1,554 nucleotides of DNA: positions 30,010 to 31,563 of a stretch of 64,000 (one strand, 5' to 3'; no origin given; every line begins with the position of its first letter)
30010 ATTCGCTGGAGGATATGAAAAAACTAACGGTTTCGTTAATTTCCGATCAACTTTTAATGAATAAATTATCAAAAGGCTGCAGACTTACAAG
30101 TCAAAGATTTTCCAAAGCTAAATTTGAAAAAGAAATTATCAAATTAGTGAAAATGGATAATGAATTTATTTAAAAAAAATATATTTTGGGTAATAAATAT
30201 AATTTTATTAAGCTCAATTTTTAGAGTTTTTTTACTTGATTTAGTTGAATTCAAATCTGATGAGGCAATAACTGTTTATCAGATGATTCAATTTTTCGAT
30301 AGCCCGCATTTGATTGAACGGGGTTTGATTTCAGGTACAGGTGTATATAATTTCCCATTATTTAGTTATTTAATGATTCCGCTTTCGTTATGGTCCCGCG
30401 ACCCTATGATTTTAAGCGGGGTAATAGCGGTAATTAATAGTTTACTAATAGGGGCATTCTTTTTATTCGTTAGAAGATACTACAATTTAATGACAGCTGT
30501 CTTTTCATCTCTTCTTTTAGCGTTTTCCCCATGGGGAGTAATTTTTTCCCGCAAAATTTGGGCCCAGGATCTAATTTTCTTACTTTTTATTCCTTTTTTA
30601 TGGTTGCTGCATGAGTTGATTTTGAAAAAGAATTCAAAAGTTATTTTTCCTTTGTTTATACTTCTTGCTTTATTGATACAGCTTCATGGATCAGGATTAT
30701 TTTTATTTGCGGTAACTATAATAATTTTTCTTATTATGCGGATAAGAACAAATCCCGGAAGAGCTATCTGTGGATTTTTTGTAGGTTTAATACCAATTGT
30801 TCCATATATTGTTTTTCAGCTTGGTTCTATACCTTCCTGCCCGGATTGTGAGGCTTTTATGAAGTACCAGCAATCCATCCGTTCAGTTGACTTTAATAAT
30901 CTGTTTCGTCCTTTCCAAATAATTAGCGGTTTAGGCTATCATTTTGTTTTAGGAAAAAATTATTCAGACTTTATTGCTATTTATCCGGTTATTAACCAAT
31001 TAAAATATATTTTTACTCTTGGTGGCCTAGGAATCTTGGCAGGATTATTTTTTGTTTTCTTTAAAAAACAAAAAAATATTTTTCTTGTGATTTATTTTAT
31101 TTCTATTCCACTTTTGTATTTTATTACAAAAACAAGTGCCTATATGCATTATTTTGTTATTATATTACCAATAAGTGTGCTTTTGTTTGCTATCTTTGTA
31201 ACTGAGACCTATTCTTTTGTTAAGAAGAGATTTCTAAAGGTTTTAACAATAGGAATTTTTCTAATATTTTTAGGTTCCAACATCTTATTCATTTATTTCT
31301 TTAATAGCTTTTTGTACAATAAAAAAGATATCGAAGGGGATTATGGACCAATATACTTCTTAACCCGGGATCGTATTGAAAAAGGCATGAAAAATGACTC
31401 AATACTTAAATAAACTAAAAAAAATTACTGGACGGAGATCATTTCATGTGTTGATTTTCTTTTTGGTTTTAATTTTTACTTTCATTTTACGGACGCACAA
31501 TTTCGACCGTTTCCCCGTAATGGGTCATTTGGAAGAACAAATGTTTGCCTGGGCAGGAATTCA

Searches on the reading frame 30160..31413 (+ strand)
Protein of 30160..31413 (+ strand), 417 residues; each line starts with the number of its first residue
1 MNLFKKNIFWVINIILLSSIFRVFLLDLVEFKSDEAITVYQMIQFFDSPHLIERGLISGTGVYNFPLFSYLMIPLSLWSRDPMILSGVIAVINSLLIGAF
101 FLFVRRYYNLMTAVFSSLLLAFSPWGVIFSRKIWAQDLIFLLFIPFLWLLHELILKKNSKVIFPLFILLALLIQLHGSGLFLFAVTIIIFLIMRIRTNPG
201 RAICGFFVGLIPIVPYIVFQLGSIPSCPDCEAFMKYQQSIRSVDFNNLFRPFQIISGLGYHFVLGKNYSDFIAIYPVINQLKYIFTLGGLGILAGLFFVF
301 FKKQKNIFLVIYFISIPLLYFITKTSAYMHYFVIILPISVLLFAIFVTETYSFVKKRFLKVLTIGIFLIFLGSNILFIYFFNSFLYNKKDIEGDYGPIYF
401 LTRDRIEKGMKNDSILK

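Call 48: search_protein_families(library=pfam, proteins=[window:30160-31413:+], max_evalue=0.0001)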
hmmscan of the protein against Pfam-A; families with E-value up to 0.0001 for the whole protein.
window:30160-31413:+ (417 aa): 0 families

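Call 75: search_protein_families(library=pfam, proteins=[window:30160-31413:+], max_evalue=5)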
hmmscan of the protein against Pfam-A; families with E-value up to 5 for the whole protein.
window:30160-31413:+ (417 aa): 5 families
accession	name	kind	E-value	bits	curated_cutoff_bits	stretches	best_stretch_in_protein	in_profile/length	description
PF13231.12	PMT_2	-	0.0012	19.5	26.1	1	90-218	29-159/160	Dolichyl-phosphate-mannose-protein mannosyltransferase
PF10131.15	PTPS_related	-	0.0054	15.7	26.4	1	68-196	7-139/621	6-pyruvoyl-tetrahydropterin synthase related domain; membrane protein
PF00746.26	Gram_pos_anchor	-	0.076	13.4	20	1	283-306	18-41/43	LPXTG cell wall anchor motif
PF19529.4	DUF6057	-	0.56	9.5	29.8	1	90-220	74-208/569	Family of unknown function (DUF6057)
PF13515.12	FUSC_2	-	1.8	9.1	25.6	1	290-370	45-124/126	Fusaric acid resistance protein-like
